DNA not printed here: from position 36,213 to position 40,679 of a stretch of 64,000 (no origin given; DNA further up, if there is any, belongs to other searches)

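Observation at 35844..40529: Giant 1388-aa multi-domain membrane protein with no recognisable catalytic or signalling motif, co-operonic with a 159-aa protein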

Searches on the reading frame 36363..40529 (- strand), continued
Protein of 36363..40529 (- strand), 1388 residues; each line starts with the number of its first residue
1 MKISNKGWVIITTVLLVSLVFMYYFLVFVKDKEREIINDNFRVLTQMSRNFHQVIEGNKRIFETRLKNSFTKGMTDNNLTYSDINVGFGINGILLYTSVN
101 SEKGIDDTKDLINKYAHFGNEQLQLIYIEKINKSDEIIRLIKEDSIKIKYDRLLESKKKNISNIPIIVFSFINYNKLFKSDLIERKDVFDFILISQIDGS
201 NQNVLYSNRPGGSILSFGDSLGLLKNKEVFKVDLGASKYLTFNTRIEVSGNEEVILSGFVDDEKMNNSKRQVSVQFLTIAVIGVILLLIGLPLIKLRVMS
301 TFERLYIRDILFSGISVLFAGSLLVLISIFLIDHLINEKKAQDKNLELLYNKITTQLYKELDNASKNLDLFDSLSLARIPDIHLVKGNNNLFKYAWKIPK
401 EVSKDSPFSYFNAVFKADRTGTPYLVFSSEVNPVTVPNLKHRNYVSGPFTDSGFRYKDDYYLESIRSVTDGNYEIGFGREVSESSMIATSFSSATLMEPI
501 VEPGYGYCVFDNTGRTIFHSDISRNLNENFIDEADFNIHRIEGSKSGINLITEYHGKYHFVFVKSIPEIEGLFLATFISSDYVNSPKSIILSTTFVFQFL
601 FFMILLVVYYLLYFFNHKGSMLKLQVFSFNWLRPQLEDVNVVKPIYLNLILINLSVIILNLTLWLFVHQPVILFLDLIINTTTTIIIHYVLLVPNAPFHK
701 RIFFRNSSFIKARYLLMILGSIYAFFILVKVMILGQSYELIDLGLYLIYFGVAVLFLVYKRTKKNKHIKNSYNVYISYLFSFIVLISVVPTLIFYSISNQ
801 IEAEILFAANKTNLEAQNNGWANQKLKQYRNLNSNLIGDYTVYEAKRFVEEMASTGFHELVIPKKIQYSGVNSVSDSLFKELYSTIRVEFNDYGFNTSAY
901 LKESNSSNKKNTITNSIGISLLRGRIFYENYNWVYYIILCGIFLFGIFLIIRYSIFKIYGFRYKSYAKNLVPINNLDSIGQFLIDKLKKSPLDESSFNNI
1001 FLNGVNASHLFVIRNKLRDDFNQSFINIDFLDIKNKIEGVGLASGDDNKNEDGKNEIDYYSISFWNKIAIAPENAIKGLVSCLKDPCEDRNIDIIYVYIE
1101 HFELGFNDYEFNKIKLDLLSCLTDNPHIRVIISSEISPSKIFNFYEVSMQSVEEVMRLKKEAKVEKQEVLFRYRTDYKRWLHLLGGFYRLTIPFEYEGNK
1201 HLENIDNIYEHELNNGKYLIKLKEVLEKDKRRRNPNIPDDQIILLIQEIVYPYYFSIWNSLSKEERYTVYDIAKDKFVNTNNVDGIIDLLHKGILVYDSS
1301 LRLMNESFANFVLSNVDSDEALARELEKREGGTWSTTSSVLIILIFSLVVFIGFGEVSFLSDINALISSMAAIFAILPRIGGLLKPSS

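Call 91: list_cluster_members(proteins=[P0014, P0008, P0005, P0009, P0136, P0143, P0145, P0146, P0147, P0150])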
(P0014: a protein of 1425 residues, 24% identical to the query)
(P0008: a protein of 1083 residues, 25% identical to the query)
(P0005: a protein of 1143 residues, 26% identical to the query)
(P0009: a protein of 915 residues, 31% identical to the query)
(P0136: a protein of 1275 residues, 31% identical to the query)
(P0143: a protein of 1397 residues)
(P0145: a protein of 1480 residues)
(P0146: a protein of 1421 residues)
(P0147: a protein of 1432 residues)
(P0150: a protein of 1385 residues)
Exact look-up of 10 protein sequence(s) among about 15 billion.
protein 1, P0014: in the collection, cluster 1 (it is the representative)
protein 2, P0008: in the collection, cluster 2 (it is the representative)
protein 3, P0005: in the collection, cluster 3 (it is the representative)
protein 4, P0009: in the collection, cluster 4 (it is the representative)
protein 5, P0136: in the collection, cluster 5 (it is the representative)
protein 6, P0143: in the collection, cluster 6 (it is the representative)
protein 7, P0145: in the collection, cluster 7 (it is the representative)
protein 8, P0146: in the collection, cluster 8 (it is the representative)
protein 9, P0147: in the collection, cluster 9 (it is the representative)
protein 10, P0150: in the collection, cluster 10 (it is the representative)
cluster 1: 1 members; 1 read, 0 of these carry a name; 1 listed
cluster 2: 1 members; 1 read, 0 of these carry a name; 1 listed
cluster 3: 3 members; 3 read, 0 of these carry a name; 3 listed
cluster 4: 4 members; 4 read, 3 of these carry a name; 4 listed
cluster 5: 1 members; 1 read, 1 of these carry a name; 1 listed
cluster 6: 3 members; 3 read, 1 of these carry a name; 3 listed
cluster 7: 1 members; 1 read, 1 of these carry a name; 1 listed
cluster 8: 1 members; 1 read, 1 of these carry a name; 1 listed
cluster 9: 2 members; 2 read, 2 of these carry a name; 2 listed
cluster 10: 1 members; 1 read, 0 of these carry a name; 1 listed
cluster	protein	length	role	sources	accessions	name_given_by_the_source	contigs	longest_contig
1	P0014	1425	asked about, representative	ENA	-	-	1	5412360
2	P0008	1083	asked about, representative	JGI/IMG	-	-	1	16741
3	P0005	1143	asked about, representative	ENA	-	-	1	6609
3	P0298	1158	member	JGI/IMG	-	-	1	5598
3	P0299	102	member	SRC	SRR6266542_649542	-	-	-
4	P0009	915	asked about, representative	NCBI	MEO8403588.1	MAG: hypothetical protein ABI480_03300, partial [Chitinophagaceae bacterium]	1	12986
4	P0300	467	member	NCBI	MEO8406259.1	MAG: hypothetical protein ABI480_16740, partial [Chitinophagaceae bacterium]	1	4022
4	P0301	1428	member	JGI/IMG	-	hypothetical protein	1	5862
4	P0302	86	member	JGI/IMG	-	-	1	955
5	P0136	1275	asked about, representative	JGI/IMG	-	hypothetical protein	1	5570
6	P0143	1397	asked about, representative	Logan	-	-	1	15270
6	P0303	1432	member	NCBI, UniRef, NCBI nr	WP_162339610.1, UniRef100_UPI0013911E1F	PDC sensor domain-containing protein [Cyclobacterium salsum] | hypothetical protein n=1 Tax=Cyclobacterium salsum TaxID=2666329 RepID=UPI0013911E1F | hypothetical protein [Cyclobacterium salsum]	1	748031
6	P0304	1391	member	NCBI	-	-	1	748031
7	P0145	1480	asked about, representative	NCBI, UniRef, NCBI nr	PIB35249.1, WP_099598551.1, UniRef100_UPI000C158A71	hypothetical protein BFP72_07490 [Reichenbachiella sp. 5M10] | cache domain-containing protein n=1 Tax=Reichenbachiella sp. 5M10 TaxID=1889772 ... | cache domain-containing protein [Reichenbachiella sp. 5M10]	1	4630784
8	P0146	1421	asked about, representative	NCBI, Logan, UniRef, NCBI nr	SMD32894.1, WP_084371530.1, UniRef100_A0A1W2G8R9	hypothetical protein SAMN04488029_1254 [Reichenbachiella faecimaris] | Uncharacterized protein n=1 Tax=Reichenbachiella faecimaris TaxID=692418 ... | cache domain-containing protein [Reichenbachiella faecimaris]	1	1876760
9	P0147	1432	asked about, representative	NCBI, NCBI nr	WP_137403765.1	PDC sensor domain-containing protein [Echinicola rosea] | cache domain-containing protein [Echinicola rosea]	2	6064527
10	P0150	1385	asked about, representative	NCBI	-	-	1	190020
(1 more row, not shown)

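Call 92: find_encoding_contigs(protein=P0014, flank=6000, max_places=1)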
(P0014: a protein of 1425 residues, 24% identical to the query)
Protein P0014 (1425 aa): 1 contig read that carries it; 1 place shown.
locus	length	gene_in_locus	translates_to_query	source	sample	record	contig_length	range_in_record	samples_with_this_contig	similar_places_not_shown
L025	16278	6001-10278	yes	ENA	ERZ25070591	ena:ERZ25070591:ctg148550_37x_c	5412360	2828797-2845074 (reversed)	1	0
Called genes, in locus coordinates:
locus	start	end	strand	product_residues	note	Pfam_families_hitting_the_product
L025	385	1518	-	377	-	PF00196:GerE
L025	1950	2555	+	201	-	-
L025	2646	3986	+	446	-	PF01734:Patatin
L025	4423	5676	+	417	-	-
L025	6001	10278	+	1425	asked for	-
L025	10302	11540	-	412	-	PF17293:Arm-DNA-bind_5, PF13102:Phage_int_SAM_5, PF00589:Phage_integrase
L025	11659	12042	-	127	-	-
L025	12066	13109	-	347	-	PF17293:Arm-DNA-bind_5, PF13102:Phage_int_SAM_5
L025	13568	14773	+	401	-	PF00404:Dockerin_1 (faint), PF01839:FG-GAP (faint), PF12256:TcdB_toxin_midN (faint), PF16743:PliI (faint), PF13517:FG-GAP_3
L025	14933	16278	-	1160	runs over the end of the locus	PF13432:TPR_16 (faint), PF14559:TPR_19 (faint), PF13517:FG-GAP_3, PF07593:UnbV_ASPIC (faint)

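Call 93: search_protein_families(library=pfam, proteins=[L013:3392-7705:+, L013:611-3379:+, L013:13179-14549:+, L013:14546-15709:+, L011:7194-7682:+], max_evalue=0.001)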
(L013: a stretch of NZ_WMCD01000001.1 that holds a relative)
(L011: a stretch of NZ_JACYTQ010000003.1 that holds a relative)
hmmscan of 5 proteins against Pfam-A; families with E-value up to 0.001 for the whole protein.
L013:3392-7705:+ (1437 aa): 0 families

L013:611-3379:+ (922 aa): 0 families

L013:13179-14549:+ (456 aa): 1 family
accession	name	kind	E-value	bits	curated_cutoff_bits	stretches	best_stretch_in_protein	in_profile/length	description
PF02321.23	OEP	-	1.7e-33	116.4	22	2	44-227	1-187/187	Outer membrane efflux protein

L013:14546-15709:+ (387 aa): 2 families
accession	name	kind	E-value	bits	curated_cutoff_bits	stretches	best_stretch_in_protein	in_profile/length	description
PF13437.12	HlyD_3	-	7.9e-14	52.7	22.2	1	186-292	2-98/106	HlyD family secretion protein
PF16576.10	HlyD_D23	-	4.9e-12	46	30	1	58-289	6-205/214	Barrel-sandwich domain of CusB or HlyD membrane-fusion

L011:7194-7682:+ (162 aa): 0 families
